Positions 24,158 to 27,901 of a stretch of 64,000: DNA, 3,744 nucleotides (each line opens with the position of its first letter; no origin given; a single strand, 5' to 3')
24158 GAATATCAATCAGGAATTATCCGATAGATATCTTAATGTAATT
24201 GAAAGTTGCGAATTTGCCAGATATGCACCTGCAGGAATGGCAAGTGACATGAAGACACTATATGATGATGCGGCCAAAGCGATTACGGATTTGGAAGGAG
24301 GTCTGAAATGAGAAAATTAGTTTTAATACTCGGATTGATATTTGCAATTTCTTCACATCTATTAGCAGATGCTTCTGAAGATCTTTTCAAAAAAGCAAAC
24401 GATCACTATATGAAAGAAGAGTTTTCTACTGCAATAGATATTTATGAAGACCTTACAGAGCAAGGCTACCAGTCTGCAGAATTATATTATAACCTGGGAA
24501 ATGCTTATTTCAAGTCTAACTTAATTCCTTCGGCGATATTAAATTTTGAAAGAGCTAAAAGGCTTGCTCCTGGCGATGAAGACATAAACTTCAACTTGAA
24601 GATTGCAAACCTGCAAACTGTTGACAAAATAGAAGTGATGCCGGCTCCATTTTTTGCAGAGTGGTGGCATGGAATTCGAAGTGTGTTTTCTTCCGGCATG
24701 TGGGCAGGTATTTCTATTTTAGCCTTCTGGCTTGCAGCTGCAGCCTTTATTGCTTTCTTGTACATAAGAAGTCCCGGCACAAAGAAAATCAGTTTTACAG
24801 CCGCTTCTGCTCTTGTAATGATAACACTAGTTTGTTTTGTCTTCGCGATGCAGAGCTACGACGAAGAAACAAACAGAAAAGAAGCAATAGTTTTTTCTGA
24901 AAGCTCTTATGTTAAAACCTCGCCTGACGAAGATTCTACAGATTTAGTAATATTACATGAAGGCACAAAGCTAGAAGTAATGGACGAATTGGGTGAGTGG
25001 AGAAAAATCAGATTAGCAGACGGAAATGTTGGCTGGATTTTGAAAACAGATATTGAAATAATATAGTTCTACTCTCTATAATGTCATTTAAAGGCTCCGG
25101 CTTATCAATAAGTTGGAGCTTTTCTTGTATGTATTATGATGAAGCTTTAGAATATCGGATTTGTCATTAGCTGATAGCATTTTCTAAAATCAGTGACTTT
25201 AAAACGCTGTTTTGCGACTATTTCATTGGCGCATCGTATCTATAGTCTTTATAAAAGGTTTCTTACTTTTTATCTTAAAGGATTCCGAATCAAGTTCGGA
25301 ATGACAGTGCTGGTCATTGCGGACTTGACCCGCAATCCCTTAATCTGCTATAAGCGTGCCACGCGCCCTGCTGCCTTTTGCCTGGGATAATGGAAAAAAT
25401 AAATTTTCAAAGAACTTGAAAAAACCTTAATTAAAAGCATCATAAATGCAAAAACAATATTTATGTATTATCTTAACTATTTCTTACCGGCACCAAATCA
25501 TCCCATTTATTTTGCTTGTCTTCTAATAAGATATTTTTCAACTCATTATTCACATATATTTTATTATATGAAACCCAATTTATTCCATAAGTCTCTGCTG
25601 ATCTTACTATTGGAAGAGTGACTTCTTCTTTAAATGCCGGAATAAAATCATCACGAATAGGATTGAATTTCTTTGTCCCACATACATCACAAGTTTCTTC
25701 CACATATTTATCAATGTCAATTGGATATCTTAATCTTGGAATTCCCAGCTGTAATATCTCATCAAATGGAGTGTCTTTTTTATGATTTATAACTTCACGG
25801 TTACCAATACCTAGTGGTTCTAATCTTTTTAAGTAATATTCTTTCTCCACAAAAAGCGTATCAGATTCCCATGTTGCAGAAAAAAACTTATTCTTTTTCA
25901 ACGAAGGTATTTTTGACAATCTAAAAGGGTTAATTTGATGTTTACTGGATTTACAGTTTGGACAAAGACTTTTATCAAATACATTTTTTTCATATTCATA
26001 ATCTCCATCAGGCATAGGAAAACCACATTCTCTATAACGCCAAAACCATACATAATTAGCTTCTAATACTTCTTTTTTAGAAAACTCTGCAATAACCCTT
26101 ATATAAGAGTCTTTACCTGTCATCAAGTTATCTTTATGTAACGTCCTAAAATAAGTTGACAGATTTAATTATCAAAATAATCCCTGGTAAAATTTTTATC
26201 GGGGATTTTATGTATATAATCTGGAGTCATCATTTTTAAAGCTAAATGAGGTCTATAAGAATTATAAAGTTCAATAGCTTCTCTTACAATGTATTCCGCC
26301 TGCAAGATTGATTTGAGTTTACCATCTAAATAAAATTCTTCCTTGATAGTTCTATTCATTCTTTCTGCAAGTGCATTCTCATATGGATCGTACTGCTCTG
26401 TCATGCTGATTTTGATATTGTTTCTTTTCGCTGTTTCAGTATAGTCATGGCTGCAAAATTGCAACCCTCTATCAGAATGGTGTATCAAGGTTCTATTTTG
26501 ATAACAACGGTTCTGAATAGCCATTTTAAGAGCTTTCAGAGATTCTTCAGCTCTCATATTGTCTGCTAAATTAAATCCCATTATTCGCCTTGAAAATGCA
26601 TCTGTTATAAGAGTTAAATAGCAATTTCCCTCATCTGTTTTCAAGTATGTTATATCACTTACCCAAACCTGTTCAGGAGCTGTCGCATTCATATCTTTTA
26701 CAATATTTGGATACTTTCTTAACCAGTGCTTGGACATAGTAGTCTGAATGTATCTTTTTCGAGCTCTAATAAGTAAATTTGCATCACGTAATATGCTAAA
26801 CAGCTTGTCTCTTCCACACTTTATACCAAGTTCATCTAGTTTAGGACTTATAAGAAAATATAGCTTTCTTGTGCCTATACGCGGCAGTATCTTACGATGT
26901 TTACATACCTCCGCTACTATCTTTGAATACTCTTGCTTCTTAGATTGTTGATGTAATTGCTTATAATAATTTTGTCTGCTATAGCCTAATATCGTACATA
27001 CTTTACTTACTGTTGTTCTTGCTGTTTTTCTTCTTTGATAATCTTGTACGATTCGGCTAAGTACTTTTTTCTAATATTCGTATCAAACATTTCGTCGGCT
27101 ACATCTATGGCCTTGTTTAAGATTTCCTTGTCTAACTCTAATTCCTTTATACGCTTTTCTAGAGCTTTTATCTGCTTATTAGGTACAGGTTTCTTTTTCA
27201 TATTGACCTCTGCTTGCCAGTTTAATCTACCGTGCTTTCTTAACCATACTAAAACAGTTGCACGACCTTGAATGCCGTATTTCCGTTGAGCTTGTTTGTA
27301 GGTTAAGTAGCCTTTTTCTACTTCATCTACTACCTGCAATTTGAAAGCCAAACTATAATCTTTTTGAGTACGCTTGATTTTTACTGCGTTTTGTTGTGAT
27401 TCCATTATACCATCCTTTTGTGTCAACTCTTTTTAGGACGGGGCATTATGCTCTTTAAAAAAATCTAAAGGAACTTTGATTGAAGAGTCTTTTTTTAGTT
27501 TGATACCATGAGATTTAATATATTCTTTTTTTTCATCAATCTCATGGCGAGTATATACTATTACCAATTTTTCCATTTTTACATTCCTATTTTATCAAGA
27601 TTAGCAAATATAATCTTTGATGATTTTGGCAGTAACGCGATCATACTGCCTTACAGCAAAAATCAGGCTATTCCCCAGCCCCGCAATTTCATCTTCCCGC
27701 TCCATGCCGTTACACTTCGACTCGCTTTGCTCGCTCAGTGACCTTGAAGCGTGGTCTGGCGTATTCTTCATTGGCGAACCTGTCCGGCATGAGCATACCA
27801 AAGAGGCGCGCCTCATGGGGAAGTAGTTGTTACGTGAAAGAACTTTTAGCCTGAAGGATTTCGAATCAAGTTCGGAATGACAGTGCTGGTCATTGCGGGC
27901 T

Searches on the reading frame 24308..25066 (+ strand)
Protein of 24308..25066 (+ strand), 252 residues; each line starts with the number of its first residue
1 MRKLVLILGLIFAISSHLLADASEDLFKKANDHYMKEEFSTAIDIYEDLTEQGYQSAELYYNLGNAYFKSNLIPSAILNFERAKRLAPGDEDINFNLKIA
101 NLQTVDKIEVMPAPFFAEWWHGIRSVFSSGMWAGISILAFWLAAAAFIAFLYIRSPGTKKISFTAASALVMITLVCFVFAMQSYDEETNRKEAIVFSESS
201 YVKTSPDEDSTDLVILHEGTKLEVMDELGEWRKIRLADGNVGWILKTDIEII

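Call 16: search_protein_families(library=pfam, proteins=[window:24308-25066:+], max_evalue=0.01)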
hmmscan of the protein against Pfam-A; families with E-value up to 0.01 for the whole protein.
window:24308-25066:+ (252 aa): 11 families
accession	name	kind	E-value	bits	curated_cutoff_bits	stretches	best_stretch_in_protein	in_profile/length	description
PF07719.23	TPR_2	-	3.5e-07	30.3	27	1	57-90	1-34/34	Tetratricopeptide repeat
PF00515.34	TPR_1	-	8.3e-07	29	27.8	1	57-89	1-33/34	Tetratricopeptide repeat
PF13432.12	TPR_16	-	4.5e-06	27.5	32.7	1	28-90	2-64/65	Tetratricopeptide repeat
PF06347.19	SH3_4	-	2.3e-05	24.5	24.1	1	205-247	10-52/56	Bacterial SH3 domain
PF08239.17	SH3_3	-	4.1e-05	24.1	27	1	201-247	4-51/54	Bacterial SH3 domain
PF13414.12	TPR_11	-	0.00013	22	26.8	1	32-69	3-40/42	TPR repeat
PF18348.7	SH3_16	-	0.00067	19.8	25.8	1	218-249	17-49/49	Bacterial dipeptidyl-peptidase Sh3 domain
PF13525.12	YfiO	-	0.0019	18.4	25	1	22-106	4-91/203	Outer membrane lipoprotein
PF13181.12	TPR_8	-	0.0025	18.3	25.7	0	57-89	1-33/34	Tetratricopeptide repeat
PF13428.12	TPR_14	-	0.0055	17.7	23.5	0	58-96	2-40/44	Tetratricopeptide repeat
PF13424.12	TPR_12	-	0.0055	17.3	30.1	0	39-87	26-75/77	Tetratricopeptide repeat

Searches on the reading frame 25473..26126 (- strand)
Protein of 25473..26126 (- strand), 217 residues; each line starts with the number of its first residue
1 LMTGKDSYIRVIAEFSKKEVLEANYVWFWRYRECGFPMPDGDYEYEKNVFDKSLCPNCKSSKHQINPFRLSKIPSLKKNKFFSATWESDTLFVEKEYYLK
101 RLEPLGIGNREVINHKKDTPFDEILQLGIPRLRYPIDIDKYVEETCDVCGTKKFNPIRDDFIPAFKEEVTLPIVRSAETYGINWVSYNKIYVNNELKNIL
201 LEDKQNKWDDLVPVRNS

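Call 16: search_protein_families(library=pfam, proteins=[window:25473-26126:-], max_evalue=0.01)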
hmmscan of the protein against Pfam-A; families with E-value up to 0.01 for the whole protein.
window:25473-26126:- (217 aa): 1 family
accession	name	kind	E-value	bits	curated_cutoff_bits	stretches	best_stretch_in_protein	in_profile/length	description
PF14569.12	zf-UDP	-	0.0037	17.7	27.1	0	28-61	27-59/78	Zinc-binding RING-finger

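Call 20: find_encoding_contigs(protein=window:25473-26126:-, flank=4000, max_places=10)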
Protein window:25473-26126:- (217 aa): no gene with exactly this product is on record in the collection.

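Call 29: search_protein_families(library=ncbifam, proteins=[window:25473-26126:-], max_evalue=10)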
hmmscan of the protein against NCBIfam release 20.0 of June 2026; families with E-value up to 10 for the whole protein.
window:25473-26126:- (217 aa): 2 families
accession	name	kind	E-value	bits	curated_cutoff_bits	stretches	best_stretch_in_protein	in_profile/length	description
NF001646.0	PRK00420.1-3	equivalog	0.1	12.9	117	1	32-94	24-81/117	hypothetical protein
NF009623.0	PRK13130.1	equivalog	0.19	11.9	68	0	143-161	17-35/56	RNA-protein complex protein Nop10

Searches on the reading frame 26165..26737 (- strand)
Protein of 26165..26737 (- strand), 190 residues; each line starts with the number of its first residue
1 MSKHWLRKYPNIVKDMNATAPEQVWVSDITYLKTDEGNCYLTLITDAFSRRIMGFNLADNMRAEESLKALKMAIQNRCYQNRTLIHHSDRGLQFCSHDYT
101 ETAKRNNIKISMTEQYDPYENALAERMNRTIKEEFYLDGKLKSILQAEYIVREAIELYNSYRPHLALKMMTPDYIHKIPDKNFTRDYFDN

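Call 16: search_protein_families(library=pfam, proteins=[window:26165-26737:-], max_evalue=0.01)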
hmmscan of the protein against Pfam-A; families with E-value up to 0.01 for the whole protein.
window:26165-26737:- (190 aa): 3 families
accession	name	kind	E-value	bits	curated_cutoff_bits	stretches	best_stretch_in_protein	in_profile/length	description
PF00665.32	rve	-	5.2e-24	84.9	32.6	1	19-118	2-102/102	Integrase core domain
PF13683.12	rve_3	-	1.7e-17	63.3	26.5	1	107-172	2-67/67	Integrase core domain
PF13333.12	rve_2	-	0.0012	19.4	22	1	130-172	6-48/56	Integrase core domain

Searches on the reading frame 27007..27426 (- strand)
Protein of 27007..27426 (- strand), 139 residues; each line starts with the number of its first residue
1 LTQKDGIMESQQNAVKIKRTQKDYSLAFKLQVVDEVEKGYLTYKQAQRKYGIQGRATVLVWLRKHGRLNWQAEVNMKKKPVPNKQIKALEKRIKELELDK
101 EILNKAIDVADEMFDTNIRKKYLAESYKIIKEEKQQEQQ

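Call 16: search_protein_families(library=pfam, proteins=[window:27007-27426:-], max_evalue=0.01)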
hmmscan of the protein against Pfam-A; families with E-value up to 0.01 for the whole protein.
window:27007-27426:- (139 aa): 2 families
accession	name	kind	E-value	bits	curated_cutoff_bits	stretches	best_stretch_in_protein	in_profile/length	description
PF13518.12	HTH_28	-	8e-06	26.3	25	1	28-64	1-35/52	Helix-turn-helix domain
PF01527.26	HTH_Tnp_1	-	0.0072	17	24.1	0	20-97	3-71/75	Transposase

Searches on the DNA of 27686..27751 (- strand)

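Call 56: search_dna_similar(query=window:27686-27751:-, collection=plasmids, mode=distant, max_evalue=1, max_rows=10)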
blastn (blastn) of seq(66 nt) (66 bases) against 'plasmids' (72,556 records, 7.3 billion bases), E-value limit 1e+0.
Records with a match: 1; places in all: 1; records where one place covers at least 80% of the query: 0.
Best place of each record, by identity: 90-95% 1.
By first word of the organism name: Microbacterium 1.
By predicted mobility (MOB-suite, as given by PLSDB): non-mobilizable 1.
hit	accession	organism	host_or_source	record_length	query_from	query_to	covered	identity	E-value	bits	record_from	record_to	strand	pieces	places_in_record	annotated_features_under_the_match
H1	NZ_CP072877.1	Microbacterium sp. NIBRBAC000506063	cell culture,sludge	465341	13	38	39%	92.3%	4e-1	39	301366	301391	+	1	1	none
